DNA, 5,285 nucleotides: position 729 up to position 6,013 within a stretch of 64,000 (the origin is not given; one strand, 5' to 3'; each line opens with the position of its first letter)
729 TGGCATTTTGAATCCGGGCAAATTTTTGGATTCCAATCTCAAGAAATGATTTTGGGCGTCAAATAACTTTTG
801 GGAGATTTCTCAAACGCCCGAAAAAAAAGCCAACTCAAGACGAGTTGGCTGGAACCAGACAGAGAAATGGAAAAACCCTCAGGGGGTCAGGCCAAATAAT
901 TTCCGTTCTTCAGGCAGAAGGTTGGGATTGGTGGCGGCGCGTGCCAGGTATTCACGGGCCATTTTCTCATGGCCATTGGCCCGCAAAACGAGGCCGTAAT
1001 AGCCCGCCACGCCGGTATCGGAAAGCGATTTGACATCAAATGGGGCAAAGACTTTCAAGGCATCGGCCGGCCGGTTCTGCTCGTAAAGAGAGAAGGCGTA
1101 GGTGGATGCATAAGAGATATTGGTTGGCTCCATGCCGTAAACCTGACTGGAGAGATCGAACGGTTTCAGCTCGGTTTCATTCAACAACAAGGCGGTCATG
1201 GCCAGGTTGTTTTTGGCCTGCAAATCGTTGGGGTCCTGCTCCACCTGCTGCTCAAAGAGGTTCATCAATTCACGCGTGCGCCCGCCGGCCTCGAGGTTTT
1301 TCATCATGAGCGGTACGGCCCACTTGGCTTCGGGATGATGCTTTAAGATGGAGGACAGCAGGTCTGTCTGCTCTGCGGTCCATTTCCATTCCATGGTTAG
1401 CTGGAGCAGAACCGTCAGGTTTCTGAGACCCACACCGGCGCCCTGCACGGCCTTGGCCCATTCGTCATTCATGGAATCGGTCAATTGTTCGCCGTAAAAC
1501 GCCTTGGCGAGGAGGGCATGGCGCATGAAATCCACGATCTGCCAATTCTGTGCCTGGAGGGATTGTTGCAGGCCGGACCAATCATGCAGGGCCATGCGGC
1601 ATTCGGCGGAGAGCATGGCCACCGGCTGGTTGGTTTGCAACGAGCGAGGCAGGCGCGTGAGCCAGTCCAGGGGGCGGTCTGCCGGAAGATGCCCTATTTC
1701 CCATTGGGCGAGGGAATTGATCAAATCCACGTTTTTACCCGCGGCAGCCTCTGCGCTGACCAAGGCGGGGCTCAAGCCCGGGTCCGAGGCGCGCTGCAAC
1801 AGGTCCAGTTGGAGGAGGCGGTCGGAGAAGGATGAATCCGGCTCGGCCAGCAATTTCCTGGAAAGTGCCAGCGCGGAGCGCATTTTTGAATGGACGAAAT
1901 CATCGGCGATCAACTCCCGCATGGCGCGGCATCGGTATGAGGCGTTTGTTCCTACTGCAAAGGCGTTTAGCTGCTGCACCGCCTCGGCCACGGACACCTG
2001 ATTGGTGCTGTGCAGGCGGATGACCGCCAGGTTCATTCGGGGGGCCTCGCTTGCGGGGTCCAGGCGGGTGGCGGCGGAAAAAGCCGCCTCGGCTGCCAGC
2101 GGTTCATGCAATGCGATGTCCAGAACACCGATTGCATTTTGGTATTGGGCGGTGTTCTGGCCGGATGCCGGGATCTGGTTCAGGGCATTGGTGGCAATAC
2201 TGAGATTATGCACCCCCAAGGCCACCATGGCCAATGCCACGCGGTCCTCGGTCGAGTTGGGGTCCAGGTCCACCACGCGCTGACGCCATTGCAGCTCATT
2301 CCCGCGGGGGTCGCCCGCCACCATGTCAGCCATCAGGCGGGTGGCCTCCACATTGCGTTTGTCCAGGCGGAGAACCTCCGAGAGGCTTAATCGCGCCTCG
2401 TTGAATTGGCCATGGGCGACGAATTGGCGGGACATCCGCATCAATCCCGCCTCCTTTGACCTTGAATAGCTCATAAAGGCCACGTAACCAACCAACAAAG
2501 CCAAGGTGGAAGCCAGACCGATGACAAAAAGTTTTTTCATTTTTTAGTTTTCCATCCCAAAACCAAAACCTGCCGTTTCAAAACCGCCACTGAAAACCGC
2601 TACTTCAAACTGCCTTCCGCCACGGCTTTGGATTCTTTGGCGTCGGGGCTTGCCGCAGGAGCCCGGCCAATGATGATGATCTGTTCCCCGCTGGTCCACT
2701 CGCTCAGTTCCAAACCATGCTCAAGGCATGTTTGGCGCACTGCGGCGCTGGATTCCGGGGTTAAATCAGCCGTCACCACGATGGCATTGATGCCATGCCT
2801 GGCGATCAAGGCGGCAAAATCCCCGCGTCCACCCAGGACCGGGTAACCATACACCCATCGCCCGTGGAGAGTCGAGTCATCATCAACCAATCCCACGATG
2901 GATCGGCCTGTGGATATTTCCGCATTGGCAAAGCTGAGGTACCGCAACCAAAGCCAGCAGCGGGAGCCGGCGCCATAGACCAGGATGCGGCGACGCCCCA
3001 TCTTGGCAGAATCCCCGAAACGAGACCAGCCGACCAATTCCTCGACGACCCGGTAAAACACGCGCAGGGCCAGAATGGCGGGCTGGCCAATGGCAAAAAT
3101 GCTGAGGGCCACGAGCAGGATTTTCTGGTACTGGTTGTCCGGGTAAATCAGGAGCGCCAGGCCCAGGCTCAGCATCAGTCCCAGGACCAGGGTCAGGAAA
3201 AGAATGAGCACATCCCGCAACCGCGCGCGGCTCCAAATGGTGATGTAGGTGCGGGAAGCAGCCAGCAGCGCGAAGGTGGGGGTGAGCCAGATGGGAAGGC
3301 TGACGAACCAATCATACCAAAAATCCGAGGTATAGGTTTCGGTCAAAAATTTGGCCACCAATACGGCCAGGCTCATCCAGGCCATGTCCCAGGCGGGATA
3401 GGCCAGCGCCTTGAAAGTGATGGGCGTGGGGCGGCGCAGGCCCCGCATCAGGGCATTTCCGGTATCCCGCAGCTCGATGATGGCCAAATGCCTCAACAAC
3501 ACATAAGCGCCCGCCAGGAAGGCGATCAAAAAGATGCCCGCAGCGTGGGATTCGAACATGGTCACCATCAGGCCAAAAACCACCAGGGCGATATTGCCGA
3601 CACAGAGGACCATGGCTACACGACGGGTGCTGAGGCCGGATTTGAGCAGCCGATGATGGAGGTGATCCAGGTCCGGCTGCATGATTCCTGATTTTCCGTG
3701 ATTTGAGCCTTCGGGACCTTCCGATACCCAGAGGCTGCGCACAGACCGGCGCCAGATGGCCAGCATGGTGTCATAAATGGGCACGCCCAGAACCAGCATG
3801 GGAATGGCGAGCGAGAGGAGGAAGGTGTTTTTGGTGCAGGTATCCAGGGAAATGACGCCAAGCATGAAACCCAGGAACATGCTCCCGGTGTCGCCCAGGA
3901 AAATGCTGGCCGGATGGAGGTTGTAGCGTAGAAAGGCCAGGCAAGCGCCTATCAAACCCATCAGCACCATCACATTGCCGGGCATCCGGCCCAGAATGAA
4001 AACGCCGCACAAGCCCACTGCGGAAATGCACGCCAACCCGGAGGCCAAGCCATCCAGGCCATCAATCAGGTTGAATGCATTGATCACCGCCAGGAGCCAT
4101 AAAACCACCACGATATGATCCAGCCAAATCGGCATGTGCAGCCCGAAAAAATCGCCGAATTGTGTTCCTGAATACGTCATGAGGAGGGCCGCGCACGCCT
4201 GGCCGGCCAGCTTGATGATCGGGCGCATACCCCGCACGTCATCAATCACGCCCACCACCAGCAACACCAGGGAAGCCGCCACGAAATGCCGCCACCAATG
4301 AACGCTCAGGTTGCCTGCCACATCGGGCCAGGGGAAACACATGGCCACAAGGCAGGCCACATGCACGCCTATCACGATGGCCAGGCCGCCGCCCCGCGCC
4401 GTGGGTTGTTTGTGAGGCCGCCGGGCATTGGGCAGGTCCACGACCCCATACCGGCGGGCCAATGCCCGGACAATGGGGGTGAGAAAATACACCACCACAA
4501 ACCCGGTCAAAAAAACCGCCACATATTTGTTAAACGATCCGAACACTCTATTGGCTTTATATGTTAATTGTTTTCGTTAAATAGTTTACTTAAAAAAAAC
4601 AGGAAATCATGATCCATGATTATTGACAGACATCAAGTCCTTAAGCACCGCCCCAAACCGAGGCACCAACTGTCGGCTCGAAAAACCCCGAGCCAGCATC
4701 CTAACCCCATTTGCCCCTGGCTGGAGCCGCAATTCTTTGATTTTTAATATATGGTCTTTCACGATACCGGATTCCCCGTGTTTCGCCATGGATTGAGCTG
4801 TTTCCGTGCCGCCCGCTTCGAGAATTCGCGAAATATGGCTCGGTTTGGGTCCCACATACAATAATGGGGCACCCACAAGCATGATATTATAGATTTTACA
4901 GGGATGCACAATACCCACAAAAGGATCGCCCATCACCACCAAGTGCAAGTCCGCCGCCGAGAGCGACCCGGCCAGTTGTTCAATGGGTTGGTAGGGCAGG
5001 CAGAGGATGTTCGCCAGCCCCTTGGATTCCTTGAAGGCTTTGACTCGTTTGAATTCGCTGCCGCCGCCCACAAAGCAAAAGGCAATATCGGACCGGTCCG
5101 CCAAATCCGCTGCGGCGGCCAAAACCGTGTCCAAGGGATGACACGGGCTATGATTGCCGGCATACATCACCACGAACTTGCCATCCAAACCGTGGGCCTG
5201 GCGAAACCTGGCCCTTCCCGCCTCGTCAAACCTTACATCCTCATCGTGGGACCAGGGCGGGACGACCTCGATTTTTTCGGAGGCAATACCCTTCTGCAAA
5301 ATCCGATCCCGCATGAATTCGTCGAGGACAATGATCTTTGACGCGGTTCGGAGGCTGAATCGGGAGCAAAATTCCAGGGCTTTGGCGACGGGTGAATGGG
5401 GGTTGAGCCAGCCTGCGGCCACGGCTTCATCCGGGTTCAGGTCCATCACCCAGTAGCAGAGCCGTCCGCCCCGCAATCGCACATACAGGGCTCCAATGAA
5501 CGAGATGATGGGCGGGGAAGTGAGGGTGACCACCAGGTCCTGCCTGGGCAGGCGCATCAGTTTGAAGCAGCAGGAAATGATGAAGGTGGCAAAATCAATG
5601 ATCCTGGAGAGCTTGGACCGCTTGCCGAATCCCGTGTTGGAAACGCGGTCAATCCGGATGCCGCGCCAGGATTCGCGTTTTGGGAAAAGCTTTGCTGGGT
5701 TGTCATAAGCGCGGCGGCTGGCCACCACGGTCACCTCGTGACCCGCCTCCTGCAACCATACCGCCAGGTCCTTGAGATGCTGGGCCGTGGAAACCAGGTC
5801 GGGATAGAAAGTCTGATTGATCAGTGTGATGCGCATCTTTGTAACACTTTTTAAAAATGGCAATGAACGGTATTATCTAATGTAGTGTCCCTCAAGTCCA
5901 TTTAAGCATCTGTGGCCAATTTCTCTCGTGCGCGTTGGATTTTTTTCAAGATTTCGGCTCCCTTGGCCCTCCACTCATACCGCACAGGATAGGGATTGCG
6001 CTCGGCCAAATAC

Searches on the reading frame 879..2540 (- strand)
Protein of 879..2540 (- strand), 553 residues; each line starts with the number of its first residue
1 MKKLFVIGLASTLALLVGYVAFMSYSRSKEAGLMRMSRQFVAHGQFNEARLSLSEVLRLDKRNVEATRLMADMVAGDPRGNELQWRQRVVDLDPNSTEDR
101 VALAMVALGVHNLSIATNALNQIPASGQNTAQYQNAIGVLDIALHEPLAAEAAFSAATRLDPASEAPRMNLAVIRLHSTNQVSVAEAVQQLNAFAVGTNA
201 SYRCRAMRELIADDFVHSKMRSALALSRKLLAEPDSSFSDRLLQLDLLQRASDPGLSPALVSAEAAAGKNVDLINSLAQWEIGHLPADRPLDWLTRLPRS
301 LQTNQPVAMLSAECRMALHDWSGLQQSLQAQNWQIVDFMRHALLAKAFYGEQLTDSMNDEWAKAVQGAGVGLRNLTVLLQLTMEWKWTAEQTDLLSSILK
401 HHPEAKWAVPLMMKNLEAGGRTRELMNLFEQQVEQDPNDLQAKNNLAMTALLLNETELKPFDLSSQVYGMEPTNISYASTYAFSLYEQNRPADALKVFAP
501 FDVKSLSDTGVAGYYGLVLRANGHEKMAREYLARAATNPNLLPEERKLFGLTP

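Call 9: search_protein_families(library=pfam, proteins=[window:879-2540:-])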
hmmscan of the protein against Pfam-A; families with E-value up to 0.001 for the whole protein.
window:879-2540:- (553 aa): 4 families
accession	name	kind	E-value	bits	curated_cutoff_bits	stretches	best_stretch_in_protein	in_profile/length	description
PF14559.12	TPR_19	-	6.5e-11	42.8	25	0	88-137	16-65/68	Tetratricopeptide repeat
PF13428.12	TPR_14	-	4e-09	36.7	23.5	0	414-447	9-42/44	Tetratricopeptide repeat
PF07719.23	TPR_2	-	2e-05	24.8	27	0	33-63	4-34/34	Tetratricopeptide repeat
PF13432.12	TPR_16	-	0.00049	20.9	32.7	0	38-74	5-41/65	Tetratricopeptide repeat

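Call 23: find_encoding_contigs(protein=window:879-2540:-, flank=10000, max_places=4)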
Protein window:879-2540:- (553 aa): 3 contigs read that carry it; 2 places shown.
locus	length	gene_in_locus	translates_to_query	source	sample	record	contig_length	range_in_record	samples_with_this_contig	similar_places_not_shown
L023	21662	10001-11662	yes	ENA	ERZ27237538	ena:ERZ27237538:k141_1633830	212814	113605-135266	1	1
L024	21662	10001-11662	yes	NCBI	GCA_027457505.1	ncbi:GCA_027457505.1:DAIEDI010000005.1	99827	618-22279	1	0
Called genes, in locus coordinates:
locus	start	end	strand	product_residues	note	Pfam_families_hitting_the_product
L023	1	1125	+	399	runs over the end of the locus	PF13439:Glyco_transf_4 (weak)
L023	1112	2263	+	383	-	PF13439:Glyco_transf_4 (faint), PF13692:Glyco_trans_1_4 (weak)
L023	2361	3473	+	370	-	PF00534:Glycos_transf_1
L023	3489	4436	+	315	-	PF00535:Glycos_transf_2, PF10111:Glyco_tranf_2_2, PF13641:Glyco_tranf_2_3, PF13632:Glyco_trans_2_3 (weak)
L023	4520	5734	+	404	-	PF00534:Glycos_transf_1 (weak), PF13692:Glyco_trans_1_4 (weak)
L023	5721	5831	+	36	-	-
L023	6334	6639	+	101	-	-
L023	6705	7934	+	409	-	PF13439:Glyco_transf_4, PF13579:Glyco_trans_4_4, PF00534:Glycos_transf_1 (weak)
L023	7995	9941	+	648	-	PF00953:Glycos_transf_4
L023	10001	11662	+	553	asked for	PF07719:TPR_2 (faint), PF13428:TPR_14 (faint), PF14559:TPR_19 (faint)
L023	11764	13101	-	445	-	PF01565:FAD_binding_4, PF02913:FAD-oxidase_C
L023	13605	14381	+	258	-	PF00669:Flagellin_N, PF00700:Flagellin_C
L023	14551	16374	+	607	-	PF02465:FliD_N, PF07195:FliD_C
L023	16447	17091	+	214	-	-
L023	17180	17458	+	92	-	-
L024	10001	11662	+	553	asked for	PF07719:TPR_2 (faint), PF13428:TPR_14 (faint), PF14559:TPR_19 (faint)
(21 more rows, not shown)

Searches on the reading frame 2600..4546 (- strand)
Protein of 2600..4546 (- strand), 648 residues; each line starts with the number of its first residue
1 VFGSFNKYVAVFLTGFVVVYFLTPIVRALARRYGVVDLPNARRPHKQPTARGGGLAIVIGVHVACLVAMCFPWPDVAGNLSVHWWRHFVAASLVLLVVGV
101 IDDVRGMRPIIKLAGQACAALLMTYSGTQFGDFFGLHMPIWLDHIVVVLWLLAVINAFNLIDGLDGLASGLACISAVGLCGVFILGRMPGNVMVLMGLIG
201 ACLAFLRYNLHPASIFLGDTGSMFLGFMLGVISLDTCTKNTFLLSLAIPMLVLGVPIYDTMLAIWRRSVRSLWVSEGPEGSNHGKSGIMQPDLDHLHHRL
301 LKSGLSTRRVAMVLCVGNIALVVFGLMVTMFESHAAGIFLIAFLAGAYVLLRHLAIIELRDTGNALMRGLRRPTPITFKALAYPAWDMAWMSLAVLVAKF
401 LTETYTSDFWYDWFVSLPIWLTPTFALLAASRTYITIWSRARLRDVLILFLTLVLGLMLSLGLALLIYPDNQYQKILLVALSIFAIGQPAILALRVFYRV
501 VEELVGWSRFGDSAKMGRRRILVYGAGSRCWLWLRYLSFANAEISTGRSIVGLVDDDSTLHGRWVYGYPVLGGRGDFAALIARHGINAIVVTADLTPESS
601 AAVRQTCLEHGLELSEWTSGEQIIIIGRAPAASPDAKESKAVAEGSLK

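Call 9: search_protein_families(library=pfam, proteins=[window:2600-4546:-])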
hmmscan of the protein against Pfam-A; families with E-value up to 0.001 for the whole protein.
window:2600-4546:- (648 aa): 1 family
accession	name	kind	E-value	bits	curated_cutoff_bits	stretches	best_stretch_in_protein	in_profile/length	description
PF00953.26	Glycos_transf_4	-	7.6e-38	130.5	27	1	88-235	4-158/160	Glycosyl transferase family 4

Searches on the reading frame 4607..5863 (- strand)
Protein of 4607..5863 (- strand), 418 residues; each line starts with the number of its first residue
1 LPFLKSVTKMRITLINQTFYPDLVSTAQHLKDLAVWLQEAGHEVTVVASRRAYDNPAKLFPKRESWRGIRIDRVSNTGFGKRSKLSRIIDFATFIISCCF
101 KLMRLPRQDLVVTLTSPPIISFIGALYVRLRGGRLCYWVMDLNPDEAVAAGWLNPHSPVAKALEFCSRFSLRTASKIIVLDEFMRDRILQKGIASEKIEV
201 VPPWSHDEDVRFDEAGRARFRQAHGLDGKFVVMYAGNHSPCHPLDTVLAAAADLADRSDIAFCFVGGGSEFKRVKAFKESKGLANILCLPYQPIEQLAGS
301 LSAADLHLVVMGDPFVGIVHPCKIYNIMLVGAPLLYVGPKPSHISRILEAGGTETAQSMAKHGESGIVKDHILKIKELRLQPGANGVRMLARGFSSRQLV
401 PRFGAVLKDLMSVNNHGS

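Call 9: search_protein_families(library=pfam, proteins=[window:4607-5863:-])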
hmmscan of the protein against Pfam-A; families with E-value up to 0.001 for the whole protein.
window:4607-5863:- (418 aa): 3 families
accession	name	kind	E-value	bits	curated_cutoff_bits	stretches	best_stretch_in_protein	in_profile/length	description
PF13579.12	Glyco_trans_4_4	-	1.1e-16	62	29.7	1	27-204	4-158/158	Glycosyl transferase 4-like domain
PF13439.12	Glyco_transf_4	-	4.3e-11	43.6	28.5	1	27-203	5-164/170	Glycosyltransferase Family 4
PF00534.26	Glycos_transf_1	-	2.9e-06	27.4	26.4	1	219-307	4-96/172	Glycosyl transferases group 1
